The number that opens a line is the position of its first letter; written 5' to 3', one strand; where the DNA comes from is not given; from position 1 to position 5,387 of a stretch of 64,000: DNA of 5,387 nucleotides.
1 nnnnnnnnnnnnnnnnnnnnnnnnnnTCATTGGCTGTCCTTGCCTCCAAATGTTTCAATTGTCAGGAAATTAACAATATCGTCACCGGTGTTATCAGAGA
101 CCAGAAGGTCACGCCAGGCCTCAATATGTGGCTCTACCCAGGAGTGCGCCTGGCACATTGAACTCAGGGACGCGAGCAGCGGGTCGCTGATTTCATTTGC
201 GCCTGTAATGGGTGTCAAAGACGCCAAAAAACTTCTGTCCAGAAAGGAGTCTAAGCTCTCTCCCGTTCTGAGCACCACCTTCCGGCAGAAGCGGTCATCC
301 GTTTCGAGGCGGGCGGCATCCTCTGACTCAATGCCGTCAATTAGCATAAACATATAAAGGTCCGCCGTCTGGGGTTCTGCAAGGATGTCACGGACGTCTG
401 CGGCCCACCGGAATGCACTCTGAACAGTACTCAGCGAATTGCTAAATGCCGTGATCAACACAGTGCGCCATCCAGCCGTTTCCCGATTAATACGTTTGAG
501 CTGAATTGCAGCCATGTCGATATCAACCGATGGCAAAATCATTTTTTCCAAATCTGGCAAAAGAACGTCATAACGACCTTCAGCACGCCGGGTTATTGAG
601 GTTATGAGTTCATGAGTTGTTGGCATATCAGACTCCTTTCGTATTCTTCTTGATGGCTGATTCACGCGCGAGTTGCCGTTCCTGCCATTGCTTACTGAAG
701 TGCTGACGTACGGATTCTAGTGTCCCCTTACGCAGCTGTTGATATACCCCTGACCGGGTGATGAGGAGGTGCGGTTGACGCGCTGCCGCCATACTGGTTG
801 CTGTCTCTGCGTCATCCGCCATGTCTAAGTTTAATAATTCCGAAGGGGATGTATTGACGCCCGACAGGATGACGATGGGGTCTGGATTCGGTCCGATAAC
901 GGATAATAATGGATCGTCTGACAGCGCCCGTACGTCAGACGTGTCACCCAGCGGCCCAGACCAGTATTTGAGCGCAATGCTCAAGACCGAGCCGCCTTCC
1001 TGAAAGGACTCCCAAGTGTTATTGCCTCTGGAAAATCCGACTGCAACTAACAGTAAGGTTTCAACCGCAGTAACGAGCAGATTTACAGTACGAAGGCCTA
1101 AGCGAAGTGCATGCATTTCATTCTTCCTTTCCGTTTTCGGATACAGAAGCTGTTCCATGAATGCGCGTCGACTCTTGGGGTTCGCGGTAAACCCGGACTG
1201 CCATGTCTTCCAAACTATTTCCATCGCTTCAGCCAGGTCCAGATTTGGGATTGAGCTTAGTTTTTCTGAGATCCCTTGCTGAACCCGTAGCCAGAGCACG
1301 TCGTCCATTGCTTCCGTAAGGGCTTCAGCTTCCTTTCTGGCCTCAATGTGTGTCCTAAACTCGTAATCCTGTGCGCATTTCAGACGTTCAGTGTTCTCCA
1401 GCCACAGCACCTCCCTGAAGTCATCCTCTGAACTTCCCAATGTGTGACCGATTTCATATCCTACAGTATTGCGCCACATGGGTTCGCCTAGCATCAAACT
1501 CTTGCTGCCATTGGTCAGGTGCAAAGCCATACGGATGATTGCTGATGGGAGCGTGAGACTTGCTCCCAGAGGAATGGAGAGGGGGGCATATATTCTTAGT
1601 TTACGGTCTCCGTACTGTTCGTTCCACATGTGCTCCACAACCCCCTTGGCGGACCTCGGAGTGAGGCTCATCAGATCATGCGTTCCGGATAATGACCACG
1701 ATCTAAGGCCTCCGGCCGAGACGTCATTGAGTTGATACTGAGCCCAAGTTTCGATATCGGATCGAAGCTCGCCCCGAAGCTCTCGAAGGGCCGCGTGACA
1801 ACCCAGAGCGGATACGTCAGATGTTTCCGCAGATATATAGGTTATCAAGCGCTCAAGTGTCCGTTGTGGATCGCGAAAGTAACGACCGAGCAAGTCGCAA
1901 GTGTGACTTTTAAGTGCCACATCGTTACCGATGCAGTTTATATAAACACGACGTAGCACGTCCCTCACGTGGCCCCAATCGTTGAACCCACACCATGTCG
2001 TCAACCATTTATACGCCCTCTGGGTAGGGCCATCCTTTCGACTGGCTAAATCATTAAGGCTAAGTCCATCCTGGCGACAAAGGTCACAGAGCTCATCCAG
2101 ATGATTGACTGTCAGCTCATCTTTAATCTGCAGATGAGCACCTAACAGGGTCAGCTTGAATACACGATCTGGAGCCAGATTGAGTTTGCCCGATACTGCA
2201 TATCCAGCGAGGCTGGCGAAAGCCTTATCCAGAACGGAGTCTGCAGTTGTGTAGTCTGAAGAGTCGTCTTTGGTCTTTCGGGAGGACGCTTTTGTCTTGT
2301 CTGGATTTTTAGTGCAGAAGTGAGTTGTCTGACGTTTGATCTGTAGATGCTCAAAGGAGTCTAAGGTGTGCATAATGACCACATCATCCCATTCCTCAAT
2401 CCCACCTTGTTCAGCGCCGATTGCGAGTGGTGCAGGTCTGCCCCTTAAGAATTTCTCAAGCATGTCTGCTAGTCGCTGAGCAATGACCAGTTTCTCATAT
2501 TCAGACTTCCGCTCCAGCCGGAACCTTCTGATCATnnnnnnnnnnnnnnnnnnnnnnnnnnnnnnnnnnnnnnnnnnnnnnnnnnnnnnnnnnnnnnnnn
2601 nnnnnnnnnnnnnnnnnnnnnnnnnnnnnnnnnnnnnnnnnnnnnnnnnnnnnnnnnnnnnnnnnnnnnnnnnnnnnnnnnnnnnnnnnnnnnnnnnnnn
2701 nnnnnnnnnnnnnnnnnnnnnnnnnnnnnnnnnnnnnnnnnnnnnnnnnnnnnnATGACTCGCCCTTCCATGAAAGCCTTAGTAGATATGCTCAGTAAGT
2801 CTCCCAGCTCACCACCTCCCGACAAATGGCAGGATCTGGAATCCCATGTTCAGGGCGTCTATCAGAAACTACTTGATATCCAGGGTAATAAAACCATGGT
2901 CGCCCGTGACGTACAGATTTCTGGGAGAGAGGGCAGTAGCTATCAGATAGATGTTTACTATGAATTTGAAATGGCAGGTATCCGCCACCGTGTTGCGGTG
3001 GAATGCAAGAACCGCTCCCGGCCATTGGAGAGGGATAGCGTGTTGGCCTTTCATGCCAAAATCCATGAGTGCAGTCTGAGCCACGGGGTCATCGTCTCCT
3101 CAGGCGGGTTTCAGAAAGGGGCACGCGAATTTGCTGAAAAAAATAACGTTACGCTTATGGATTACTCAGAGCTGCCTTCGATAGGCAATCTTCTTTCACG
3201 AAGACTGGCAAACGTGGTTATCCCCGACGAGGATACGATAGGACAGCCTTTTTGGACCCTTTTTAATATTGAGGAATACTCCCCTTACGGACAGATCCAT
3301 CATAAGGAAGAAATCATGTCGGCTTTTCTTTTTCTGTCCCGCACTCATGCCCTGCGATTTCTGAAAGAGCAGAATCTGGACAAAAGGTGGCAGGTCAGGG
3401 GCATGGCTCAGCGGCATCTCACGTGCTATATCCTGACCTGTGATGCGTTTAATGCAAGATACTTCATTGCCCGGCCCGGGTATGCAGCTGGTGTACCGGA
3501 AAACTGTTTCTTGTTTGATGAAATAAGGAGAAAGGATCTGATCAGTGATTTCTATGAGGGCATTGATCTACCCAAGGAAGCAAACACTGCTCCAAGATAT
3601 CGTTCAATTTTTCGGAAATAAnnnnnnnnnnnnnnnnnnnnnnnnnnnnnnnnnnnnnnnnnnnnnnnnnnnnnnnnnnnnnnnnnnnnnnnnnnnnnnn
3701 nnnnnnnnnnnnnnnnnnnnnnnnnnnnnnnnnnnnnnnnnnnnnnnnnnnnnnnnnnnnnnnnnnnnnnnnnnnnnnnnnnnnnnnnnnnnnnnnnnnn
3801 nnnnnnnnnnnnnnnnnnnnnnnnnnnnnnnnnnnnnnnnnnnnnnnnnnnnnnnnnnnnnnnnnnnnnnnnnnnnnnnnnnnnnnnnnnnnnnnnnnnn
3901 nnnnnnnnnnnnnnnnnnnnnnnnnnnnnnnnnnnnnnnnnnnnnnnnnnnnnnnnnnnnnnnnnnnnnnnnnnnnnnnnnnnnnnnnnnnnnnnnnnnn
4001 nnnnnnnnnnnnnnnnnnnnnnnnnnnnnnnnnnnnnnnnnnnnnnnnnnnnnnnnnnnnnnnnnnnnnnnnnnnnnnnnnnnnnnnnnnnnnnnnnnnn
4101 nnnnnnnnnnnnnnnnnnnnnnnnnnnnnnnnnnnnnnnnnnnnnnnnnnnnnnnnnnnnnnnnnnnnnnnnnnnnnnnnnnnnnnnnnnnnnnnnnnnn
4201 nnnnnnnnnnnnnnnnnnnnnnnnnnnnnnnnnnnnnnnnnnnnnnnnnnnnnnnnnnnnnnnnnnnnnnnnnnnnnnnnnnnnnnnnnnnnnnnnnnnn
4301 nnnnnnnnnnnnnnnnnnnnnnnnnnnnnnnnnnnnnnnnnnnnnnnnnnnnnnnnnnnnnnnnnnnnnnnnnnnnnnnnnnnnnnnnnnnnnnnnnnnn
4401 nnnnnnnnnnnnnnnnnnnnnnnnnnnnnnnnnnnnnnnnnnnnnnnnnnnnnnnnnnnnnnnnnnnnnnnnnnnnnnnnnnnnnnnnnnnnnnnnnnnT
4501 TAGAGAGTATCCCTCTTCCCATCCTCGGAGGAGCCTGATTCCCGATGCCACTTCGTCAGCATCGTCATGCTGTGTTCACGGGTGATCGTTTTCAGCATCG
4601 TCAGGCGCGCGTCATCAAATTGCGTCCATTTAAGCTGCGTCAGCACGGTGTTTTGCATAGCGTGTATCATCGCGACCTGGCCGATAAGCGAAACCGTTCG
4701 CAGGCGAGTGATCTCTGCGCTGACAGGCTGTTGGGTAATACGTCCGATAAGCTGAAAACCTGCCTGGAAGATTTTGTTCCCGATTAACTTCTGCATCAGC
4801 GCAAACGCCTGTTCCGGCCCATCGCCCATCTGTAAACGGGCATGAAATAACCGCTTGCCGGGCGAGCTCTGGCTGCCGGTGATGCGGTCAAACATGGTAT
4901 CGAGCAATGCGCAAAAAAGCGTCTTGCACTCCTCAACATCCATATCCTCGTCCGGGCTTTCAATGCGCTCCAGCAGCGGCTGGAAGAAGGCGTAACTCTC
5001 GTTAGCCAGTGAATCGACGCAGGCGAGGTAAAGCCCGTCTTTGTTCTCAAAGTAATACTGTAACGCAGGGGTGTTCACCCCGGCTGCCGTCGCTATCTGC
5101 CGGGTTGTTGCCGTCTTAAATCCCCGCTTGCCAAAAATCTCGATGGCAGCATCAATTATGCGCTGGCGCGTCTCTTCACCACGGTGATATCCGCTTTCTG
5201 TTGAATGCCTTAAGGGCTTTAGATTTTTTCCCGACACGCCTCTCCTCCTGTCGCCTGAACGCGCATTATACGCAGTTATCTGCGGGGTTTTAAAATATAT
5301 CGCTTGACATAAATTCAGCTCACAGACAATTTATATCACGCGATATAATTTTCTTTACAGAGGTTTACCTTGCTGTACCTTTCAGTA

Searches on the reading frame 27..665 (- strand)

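Call 36: search_protein_families(library=pfam, proteins=[window:27-665:-], max_evalue=0.00001)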
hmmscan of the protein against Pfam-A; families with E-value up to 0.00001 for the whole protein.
window:27-665:- (212 aa): 1 family
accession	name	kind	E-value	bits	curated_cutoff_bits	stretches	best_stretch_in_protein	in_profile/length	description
PF20289.3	MComp1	-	7.4e-11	42.2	27.3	1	72-143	5-86/99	ABC-three component (ABC-3C) system Middle Component 1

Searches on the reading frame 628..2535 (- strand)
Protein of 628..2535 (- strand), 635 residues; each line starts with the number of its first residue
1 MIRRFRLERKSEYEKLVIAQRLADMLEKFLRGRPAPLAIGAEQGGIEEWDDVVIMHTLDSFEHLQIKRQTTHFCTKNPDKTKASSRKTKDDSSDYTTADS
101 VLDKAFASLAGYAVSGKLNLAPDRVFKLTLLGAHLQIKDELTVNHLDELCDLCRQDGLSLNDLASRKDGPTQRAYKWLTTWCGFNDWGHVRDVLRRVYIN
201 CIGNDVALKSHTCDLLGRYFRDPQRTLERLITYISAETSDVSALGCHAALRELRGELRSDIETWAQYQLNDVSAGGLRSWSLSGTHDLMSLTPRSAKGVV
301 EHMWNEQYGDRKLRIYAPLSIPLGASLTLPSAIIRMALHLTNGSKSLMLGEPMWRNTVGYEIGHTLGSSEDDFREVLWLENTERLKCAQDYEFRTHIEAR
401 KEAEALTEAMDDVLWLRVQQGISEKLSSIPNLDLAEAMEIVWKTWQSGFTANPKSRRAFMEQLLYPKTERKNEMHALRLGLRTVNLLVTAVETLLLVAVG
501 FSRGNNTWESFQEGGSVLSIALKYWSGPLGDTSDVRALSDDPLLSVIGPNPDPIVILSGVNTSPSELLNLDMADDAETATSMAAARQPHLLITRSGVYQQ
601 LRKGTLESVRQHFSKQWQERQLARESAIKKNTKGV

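Call 36: search_protein_families(library=pfam, proteins=[window:628-2535:-], max_evalue=0.00001)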
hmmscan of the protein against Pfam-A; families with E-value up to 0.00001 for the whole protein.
window:628-2535:- (635 aa): 1 family
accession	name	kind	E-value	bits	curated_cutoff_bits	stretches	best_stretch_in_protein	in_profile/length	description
PF20278.3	CTD2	-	2.9e-83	280.3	25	1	284-613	1-333/334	C-terminal domain 2 of the ABC-three component (ABC-3C) systems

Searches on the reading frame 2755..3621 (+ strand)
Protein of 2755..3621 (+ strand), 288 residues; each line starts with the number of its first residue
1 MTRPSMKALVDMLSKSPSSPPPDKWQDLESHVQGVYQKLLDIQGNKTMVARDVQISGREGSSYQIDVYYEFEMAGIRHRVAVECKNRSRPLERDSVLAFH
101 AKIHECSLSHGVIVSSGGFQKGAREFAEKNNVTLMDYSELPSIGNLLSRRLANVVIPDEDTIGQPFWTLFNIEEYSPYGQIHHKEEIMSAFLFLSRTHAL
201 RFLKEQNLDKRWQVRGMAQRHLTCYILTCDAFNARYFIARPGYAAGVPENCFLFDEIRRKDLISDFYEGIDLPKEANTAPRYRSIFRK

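Call 36: search_protein_families(library=pfam, proteins=[window:2755-3621:+], max_evalue=0.00001)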
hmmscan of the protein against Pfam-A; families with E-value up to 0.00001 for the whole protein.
window:2755-3621:+ (288 aa): 1 family
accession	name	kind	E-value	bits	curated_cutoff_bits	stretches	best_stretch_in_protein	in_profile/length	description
PF04471.18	Mrr_cat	-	3.7e-12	46.8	21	1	39-140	16-111/115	Restriction endonuclease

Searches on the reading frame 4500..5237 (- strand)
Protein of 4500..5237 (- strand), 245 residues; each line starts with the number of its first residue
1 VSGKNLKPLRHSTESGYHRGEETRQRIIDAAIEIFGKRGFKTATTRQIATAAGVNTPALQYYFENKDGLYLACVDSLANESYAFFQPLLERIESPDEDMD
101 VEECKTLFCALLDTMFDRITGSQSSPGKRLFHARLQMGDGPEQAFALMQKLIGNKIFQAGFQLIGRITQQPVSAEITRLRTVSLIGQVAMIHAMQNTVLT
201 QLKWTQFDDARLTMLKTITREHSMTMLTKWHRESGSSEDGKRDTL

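Call 36: search_protein_families(library=pfam, proteins=[window:4500-5237:-], max_evalue=0.00001)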
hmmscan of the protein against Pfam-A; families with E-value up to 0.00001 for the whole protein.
window:4500-5237:- (245 aa): 2 families
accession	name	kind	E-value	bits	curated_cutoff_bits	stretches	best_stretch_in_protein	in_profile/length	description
PF00440.29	TetR_N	-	8.6e-15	54.7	24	1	27-73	1-47/47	Bacterial regulatory proteins, tetR family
PF09209.16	CecR_C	-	1.1e-12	48.5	24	1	110-227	7-122/125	HTH-type transcriptional dual regulator CecR, C-terminal domain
